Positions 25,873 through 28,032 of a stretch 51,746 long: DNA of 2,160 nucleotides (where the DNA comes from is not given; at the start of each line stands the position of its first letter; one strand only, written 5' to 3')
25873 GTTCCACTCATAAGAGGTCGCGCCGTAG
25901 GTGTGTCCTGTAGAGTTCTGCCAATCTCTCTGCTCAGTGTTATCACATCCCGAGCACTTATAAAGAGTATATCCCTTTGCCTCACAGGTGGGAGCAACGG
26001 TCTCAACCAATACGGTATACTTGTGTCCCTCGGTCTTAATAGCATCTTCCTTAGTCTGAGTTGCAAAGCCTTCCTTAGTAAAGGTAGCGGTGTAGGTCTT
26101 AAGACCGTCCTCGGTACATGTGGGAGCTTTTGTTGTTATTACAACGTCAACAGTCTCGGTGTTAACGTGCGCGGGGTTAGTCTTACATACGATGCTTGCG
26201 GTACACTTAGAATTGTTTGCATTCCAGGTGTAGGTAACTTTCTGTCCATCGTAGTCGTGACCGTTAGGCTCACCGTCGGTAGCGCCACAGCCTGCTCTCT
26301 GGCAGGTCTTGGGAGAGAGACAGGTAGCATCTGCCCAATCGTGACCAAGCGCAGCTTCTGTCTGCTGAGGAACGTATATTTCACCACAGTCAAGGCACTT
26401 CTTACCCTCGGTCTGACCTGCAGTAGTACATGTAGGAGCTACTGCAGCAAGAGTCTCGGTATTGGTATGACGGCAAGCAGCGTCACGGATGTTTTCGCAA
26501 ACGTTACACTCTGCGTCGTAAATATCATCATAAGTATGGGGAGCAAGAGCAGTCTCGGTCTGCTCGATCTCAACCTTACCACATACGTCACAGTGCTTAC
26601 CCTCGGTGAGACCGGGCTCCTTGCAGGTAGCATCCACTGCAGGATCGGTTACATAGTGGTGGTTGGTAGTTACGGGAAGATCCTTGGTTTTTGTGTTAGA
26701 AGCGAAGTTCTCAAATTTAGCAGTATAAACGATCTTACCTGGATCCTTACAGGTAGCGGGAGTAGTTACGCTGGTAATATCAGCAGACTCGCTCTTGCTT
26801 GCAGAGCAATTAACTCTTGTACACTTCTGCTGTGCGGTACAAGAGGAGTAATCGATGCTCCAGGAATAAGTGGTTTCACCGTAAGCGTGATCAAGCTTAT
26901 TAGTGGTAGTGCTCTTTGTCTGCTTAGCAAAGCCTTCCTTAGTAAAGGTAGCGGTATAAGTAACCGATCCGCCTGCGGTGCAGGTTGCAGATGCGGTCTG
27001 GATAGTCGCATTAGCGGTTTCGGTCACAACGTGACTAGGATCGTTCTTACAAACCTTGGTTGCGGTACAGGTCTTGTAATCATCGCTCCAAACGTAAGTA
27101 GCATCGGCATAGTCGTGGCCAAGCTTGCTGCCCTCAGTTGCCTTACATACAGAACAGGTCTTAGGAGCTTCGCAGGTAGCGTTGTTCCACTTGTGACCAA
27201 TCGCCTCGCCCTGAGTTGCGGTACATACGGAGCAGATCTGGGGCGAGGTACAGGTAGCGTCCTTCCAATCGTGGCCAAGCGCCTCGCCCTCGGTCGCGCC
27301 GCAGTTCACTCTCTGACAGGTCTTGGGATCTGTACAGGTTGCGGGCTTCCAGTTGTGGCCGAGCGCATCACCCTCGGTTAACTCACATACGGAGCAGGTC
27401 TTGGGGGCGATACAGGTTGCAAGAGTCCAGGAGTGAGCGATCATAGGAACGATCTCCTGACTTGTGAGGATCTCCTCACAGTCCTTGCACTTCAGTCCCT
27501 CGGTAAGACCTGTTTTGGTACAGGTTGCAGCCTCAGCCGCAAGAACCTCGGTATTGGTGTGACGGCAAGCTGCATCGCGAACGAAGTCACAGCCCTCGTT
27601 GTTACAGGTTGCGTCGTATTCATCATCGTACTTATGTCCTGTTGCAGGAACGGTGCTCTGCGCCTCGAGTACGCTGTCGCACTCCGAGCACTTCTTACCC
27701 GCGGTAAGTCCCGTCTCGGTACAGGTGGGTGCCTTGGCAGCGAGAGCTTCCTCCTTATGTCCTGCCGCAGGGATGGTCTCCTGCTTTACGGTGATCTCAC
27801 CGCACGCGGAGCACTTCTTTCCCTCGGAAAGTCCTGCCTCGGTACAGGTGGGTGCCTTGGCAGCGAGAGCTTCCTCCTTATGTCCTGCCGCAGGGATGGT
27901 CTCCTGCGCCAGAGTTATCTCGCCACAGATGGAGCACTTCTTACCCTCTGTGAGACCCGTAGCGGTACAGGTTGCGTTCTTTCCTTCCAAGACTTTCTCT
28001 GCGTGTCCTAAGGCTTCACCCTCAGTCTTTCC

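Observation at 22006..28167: Giant 2053-aa lipoprotein is a string of more than 30 small Cys3-His modules of at least three flavours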

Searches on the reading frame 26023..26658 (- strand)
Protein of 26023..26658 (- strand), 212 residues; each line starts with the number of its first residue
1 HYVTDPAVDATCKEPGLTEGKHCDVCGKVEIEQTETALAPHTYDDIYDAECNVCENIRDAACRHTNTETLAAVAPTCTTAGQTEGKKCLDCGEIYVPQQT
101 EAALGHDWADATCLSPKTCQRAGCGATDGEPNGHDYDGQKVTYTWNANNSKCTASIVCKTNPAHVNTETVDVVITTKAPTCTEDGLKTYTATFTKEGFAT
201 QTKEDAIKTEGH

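Call 37: predict_structure(alignment_id=A1)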
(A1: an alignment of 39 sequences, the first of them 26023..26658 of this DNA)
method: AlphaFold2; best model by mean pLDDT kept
length: 212 residues; sequences in the alignment: 39
mean_pLDDT: 90.5   pTM: 0.52
mean pLDDT of the five models: 90.5, 88.7, 88.4, 86.8, 86.6
residues with pLDDT >= 90: 142; 70-90: 67; 50-70: 2; < 50: 1
segments of 3 or more residues with pLDDT < 50: none
pLDDT, mean of each block of 10 residues (from residue 1): 93 93 94 93 77 79 85 95 94 91 95 90 92 87 96 93 91 95 92 93 90 55
secondary structure, 60 per line:
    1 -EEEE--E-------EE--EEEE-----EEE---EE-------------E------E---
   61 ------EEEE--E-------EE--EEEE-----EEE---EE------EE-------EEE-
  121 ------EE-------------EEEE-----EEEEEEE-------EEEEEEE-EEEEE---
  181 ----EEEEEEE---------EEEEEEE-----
elements in order: E2-5 E20-23 E29-31 E67-70 E85-88 E94-96 E117-119 E142-145 E151-157 E165-171 E173-177 E185-191 E201-207

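Call 40: fold_search(model_id=the predicted structure, library=pdb)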
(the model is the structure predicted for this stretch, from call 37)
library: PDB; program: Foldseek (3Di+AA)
matches with E <= 10: 462; with E <= 0.001: 0
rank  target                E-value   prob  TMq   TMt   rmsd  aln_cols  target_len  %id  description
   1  8okv_B                2.5e-02  0.20  0.11  0.08  38.9       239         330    8  lipoprotein BT2095 from Bacteroides thetaiotamicron bound to cyanocobalamin CnCbl (released 2023-09-20)
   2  8oo5                  5.6e-02  0.13  0.11  0.08  37.8       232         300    5  Crystal structure of human DCAF1 WD40 repeats (Q1250L) in complex with compound 13 (released 2023-05-24)
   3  7v7b_A                8.0e-02  0.11  0.12  0.03  44.1       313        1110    6  CryoEM structure of DDB1-VprBP complex in ARM-up conformation (released 2022-08-31)
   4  5uw5_D                8.4e-02  0.08  0.10  0.04  37.8       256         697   14  PCY1 H695A Variant in Complex with Follower Peptide (released 2017-05-31)
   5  1utc_B                9.8e-02  0.11  0.12  0.07  36.9       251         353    8  Clathrin terminal domain complexed with TLPWDLWTT (released 2004-02-25)
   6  5uw5_A                1.0e-01  0.11  0.12  0.04  38.1       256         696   11  PCY1 H695A Variant in Complex with Follower Peptide (released 2017-05-31)
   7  5uzw_D                1.0e-01  0.08  0.10  0.04  37.9       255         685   12  PCY1 G696Insertion Variant in Complex with Follower Peptide and the Covalent Inhibitor ZPP (released 2017-05-31)
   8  5uw6_D                1.2e-01  0.08  0.10  0.04  37.9       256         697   14  PCY1 in Complex with Follower Peptide and Covalent Inhibitor ZPP (released 2017-05-31)
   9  5t88_A                1.3e-01  0.08  0.10  0.04  42.4       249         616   10  Prolyl oligopeptidase from Pyrococcus furiosus (released 2017-09-06)
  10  5o3v_A                1.4e-01  0.07  0.10  0.04  37.5       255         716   13  Structural characterization of the fast and promiscuous macrocyclase from plant - PCY1-S562A bound to Presegetalin B1 (released 2018-02-07)
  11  5uw3_D                1.4e-01  0.06  0.09  0.04  37.8       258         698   13  PCY1 in Complex with Follower Peptide (released 2017-05-31)
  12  4uer_b                2.3e-01  0.09  0.12  0.05  39.2       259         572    7  40S-eIF1-eIF1A-eIF3-eIF3j translation initiation complex from Lachancea kluyveri (released 2015-02-11)
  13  7zx4_A                2.7e-01  0.08  0.12  0.07  36.1       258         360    5  Clathrin N-terminal domain in complex with a HURP phospho-peptide (released 2023-03-29)
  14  1utc_A                2.8e-01  0.07  0.12  0.08  35.4       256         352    6  Clathrin terminal domain complexed with TLPWDLWTT (released 2004-02-25)
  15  5m5r_A                2.8e-01  0.07  0.12  0.07  34.5       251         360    5  Clathrin heavy chain N-terminal domain bound to beta2 adaptin clathrin box motif (released 2016-11-09)
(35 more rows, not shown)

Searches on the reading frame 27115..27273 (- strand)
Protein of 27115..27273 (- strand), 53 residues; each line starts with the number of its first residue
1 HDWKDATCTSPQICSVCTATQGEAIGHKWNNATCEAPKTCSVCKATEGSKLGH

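Call 45: search_protein_families(library=pfam, proteins=[window:27115-27273:-], max_evalue=10)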
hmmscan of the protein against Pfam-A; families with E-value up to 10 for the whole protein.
seq(53 aa): 5 families
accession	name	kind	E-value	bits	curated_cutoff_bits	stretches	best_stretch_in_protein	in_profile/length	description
PF00130.28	C1_1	-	0.00027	21.1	26.5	2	1-19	1-19/53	Phorbol esters/diacylglycerol binding domain (C1 domain)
PF21349.2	RUBY_RBDX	-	0.015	15.2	26.5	2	35-46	14-25/30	Rubrerythrin, rubredoxin-like domain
PF22795.1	DUF4796_N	-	0.11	12.8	27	2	8-18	15-26/29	DUF4796 N-terminal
PF08273.17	Zn_Ribbon_Prim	-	0.63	10.8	23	1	3-19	17-33/37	Zinc-binding domain of primase-helicase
PF17474.7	U71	-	1.7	9.1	25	0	6-30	3-27/52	Tegument protein UL11 homolog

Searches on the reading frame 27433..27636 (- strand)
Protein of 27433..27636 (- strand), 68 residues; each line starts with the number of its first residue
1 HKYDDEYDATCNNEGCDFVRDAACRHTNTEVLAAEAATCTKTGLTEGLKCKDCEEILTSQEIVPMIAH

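Call 45: search_protein_families(library=pfam, proteins=[window:27433-27636:-], max_evalue=10)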
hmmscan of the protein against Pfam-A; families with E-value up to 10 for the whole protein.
seq(68 aa): 1 family
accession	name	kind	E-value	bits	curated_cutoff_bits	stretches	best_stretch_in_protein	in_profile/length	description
PF05439.17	JTB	-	0.029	14.9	22.1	1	9-58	10-59/110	Jumping translocation breakpoint protein (JTB)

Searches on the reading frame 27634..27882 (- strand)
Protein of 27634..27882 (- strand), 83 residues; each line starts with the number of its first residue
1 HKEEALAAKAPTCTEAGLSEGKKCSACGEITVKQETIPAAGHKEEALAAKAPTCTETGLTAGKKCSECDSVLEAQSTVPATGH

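Call 45: search_protein_families(library=pfam, proteins=[window:27634-27882:-], max_evalue=10)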
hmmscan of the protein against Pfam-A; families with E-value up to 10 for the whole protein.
seq(83 aa): 10 families
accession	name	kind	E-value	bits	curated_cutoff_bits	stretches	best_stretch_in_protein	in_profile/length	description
PF13248.11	Zn_ribbon_3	-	0.0013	18.6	27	2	21-31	2-13/26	zinc-ribbon domain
PF12773.13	DZR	-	0.009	16.6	27.3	2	9-30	11-33/45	Double zinc ribbon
PF11571.13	Med27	-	0.013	16.3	25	2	63-81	52-70/86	Mediator complex subunit 27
PF15629.11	Perm-CXXC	-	0.25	12.1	23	1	63-76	17-30/32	Permuted single zf-CXXC unit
PF12172.15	zf-ChsH2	-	0.36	11.1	23.2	1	21-31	11-21/37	ChsH2, rubredoxin-like zinc ribbon domain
PF10714.14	LEA_6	-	0.43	11.2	27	0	42-71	54-83/86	Late embryogenesis abundant protein 18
PF01355.22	HIPIP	-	0.58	10.9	22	1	47-75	13-41/66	High potential iron-sulfur protein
PF00684.25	DnaJ_CXXCXGXG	-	0.68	10.7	32.7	1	12-69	3-62/65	DnaJ central domain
PF18912.6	DZR_2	-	0.79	10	27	1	52-72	11-31/56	Double zinc ribbon domain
PF24458.1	DUF7573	-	2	8.9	30.2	1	15-31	5-21/39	Domain of unknown function (DUF7573)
